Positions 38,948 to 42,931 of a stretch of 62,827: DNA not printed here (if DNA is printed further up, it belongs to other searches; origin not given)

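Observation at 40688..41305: Complete histidine-phosphatase (PGAM-like) domain inserted inside the catalytic core of isoleucyl-tRNA synthetase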

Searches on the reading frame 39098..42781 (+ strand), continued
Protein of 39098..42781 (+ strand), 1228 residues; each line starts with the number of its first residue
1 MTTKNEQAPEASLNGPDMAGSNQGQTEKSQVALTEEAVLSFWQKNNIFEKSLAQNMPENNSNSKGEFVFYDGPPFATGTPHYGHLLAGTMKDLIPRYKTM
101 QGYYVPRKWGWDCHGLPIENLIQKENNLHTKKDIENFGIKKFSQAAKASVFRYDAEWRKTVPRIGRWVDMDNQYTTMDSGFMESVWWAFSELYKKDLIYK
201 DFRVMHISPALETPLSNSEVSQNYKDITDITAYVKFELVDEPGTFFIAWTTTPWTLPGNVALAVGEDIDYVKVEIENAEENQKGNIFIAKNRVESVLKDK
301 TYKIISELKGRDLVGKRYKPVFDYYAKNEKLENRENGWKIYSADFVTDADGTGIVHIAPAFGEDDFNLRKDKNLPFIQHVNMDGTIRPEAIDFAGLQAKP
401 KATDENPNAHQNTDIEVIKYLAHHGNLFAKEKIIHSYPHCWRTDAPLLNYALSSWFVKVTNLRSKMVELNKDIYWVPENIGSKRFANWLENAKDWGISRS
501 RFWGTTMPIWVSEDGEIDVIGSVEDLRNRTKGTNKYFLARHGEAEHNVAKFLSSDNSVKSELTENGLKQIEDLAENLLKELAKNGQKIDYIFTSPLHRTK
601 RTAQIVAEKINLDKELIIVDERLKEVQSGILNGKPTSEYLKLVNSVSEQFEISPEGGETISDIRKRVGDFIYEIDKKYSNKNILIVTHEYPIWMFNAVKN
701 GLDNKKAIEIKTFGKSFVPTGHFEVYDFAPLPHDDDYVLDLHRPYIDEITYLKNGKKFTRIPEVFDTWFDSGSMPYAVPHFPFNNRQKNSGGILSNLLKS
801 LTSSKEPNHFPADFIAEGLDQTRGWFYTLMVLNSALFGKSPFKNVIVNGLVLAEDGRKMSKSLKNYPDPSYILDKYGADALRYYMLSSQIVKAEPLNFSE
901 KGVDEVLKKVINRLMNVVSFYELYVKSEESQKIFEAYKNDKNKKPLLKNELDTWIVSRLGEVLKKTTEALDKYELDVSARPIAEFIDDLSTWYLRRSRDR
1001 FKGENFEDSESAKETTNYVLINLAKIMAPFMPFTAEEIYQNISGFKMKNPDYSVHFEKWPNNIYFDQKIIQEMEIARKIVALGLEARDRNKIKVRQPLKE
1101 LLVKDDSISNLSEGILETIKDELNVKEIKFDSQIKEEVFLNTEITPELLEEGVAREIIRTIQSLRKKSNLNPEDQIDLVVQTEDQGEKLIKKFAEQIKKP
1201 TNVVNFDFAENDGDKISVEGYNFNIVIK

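Call 17: search_solved_structures(query=window:39098-42781:+, max_evalue=1e-20, show_alignments=2)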
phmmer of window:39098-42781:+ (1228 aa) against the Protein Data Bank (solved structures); distinct sequences matched with E-value up to 1e-20: 19.
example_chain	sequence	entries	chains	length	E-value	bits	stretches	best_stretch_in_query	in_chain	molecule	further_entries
8wnd_A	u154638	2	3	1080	3e-220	737.3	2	34-530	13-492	isoleucine--tRNA ligase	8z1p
9w01_B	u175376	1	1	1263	1.9e-218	731.4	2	32-528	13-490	Isoleucine--tRNA ligase, cytoplasmic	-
9wqs_A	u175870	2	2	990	1.8e-216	724.8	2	34-530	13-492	Isoleucine--tRNA ligase, cytoplasmic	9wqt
7d5c_A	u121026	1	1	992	1.8e-216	724.8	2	34-530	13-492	Isoleucine--tRNA ligase, cytoplasmic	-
6ldk_A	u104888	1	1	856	2.6e-210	704.4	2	34-528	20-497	Isoleucine--tRNA ligase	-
8c8u_A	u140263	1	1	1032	1.7e-204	685.2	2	34-519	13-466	Isoleucine--tRNA ligase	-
8c8v_A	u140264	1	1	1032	1.9e-204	685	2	34-519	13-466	Isoleucine--tRNA ligase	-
8c9d_A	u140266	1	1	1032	5.9e-203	680.1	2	34-519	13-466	Isoleucine--tRNA ligase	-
8c8w_A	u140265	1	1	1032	1e-201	676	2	34-519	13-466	Isoleucine--tRNA ligase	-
1ile_A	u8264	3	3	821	1.1e-178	599.7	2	34-530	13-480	ISOLEUCYL-TRNA SYNTHETASE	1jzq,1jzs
8c9e_A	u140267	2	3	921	5.8e-82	279.3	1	40-537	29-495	Isoleucine--tRNA ligase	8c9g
8c9f_A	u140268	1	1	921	1.8e-79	271.1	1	40-537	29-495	Isoleucine--tRNA ligase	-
1ffy_A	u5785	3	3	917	2.2e-79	270.8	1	44-519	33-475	ISOLEUCYL-TRNA SYNTHETASE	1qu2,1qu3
8wni_A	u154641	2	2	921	7.9e-60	206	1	28-511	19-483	Isoleucine--tRNA ligase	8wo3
8wnf_A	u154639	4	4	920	8.5e-60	205.9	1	28-512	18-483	Isoleucine--tRNA ligase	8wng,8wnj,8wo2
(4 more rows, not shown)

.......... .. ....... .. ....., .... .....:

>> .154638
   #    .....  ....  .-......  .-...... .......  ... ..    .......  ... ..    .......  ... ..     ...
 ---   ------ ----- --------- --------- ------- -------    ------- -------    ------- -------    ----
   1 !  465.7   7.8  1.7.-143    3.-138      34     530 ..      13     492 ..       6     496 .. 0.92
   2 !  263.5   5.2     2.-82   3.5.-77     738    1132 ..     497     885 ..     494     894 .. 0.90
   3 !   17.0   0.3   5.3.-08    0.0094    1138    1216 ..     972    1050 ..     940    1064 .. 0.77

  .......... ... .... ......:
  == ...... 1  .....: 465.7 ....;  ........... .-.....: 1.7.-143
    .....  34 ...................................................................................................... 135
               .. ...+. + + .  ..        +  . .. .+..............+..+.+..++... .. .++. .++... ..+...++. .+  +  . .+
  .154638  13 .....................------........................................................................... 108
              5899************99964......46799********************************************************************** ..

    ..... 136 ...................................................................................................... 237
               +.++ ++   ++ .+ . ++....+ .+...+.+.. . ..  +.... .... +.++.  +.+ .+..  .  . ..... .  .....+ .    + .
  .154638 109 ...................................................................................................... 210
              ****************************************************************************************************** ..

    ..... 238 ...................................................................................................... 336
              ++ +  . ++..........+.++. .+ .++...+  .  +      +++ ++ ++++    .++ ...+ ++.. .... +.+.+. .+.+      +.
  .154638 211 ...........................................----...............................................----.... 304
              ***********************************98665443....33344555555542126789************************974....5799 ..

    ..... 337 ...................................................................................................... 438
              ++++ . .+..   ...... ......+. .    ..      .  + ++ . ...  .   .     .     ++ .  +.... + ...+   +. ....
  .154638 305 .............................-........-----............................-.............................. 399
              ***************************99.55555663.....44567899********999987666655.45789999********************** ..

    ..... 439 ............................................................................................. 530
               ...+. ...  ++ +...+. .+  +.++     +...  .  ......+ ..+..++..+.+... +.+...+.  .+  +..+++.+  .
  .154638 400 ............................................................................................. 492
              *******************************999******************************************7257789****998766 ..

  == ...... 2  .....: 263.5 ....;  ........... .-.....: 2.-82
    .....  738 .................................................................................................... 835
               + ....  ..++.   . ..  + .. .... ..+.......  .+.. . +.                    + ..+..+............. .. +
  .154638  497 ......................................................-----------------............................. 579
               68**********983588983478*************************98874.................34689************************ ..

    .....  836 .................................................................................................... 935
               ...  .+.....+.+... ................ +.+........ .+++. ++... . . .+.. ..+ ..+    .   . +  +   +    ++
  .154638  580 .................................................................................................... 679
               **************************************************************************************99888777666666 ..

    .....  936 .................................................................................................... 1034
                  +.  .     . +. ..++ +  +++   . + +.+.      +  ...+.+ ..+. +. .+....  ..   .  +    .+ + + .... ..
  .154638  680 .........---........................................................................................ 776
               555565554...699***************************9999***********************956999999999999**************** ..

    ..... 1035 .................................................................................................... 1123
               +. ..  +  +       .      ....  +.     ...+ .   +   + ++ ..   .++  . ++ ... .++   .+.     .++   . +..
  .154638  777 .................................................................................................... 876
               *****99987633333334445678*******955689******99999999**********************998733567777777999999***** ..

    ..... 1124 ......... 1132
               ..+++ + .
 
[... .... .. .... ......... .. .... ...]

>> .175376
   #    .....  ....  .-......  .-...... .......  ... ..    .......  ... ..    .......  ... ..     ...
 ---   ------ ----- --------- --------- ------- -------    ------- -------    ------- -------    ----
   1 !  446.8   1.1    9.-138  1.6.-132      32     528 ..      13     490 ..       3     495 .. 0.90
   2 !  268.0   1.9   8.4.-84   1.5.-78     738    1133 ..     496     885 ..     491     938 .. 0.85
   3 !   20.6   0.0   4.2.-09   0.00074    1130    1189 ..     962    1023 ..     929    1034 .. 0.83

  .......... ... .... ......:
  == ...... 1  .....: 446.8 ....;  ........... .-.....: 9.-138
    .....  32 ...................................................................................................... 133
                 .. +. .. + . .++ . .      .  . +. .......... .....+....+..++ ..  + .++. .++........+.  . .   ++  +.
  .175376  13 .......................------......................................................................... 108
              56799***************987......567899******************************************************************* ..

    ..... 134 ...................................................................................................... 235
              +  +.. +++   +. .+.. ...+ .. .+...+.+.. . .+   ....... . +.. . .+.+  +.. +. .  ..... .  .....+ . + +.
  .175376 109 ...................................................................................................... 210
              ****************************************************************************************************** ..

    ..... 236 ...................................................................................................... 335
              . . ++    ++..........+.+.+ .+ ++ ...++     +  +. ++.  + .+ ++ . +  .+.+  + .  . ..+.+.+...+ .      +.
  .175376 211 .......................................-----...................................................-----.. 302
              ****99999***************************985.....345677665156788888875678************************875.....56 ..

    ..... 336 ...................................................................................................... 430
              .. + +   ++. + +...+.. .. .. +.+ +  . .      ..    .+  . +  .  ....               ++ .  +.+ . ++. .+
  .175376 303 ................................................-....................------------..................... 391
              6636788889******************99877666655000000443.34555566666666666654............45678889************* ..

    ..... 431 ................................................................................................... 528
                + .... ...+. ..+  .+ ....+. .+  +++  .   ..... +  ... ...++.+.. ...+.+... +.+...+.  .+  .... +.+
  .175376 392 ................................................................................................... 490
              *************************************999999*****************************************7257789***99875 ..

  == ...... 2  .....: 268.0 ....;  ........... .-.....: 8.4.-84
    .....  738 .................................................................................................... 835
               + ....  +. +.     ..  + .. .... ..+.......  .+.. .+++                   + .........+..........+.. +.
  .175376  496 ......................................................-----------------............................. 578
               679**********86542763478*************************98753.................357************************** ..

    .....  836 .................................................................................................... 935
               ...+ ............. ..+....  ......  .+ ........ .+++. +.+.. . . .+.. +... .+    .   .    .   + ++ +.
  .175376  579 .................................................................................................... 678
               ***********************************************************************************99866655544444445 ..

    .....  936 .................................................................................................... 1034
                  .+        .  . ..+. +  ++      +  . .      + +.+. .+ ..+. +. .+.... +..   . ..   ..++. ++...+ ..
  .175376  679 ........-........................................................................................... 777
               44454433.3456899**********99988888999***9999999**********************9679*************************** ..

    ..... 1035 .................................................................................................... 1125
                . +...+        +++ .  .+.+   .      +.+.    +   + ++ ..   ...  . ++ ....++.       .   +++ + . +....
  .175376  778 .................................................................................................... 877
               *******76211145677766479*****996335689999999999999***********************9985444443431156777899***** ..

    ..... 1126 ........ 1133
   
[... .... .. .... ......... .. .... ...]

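Call 41: predict_structure(alignment_id=A1)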
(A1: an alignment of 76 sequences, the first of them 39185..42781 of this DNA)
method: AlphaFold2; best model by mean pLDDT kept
length: 1199 residues; sequences in the alignment: 76
mean_pLDDT: 90.9   pTM: 0.83
mean pLDDT of the five models: 90.9, 90.6, 89.3, 87.5, 84.6
residues with pLDDT >= 90: 880; 70-90: 281; 50-70: 24; < 50: 14
segments of 3 or more residues with pLDDT < 50: 757-763, 769-775
pLDDT, mean of each block of 10 residues (from residue 1): 93 96 92 90 74 89 95 92 80 90 93 92 89 92 88 92 95 92 84 87 96 95 95 96 92 90 92 93 96 93 95 93 94 94 96 95 95 92 96 95 92 91 93 95 95 91 89 91 95 94 93 95 92 95 94 91 97 96 95 96 93 91 94 97 95 97 97 93 92 95 94 94 93 89 64 60 49 56 89 81 91 93 87 82 95 96 93 96 96 93 93 86 95 96 95 96 89 86 95 97 98 96 95 87 93 91 87 90 90 90 90 88 89 88 83 91 89 88 86 89
secondary structure, 60 per line:
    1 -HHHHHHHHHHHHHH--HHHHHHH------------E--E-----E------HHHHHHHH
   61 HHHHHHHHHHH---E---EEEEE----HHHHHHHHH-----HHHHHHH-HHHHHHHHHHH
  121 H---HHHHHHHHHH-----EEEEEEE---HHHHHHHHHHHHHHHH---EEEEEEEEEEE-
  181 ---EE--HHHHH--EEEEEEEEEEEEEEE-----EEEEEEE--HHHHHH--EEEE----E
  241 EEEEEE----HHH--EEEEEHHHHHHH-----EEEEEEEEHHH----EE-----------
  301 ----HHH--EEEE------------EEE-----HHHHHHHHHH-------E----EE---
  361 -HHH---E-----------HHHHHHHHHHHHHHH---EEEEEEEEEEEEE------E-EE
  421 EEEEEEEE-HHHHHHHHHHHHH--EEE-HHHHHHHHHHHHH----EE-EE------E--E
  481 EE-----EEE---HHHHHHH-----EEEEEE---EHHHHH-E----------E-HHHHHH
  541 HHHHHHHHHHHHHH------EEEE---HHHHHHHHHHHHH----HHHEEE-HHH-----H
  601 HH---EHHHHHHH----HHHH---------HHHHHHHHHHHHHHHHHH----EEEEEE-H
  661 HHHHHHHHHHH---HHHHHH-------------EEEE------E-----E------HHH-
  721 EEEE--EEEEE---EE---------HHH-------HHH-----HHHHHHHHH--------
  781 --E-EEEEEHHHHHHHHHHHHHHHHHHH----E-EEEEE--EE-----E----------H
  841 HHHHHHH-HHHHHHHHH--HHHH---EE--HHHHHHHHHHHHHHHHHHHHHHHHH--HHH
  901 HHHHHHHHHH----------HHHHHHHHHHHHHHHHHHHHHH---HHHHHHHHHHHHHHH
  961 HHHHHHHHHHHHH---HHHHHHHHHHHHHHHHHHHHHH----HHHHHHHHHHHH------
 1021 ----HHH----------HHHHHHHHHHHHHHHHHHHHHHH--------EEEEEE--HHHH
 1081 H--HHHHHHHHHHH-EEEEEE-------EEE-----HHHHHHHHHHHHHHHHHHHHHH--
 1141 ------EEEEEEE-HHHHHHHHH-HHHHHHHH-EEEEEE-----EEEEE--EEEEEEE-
elements in order (helices of 4 or more, strands of 3 or more residues): H2-15 H18-24 H53-71 E79-83 H88-96 H102-108 H110-121 H125-134 E140-146 H150-165 E169-179 H188-192 E195-209 E215-221 H224-229 E232-235 E240-246 E256-260 H261-267 E273-280 E310-313 E326-328 H334-343 H380-394 E398-410 E419-428 H430-442 E445-447 H449-461 E480-482 E488-490 H494-500 E506-511 H516-520 H535-554 E561-564 H568-580 E588-590 H607-613 H618-621 H631-648 E653-658 H660-671 H675-680 E694-697 E721-724 E727-731 H764-772 E785-789 H790-808 E815-819 H840-847 H849-857 H860-863 H871-895 H898-910 H921-942 H946-973 H977-998 H1003-1014 H1038-1060 E1069-1074 H1077-1081 H1084-1094 E1096-1101 E1109-1111 H1117-1138 E1147-1153 H1155-1163 H1165-1172 E1174-1179 E1185-1189 E1192-1198
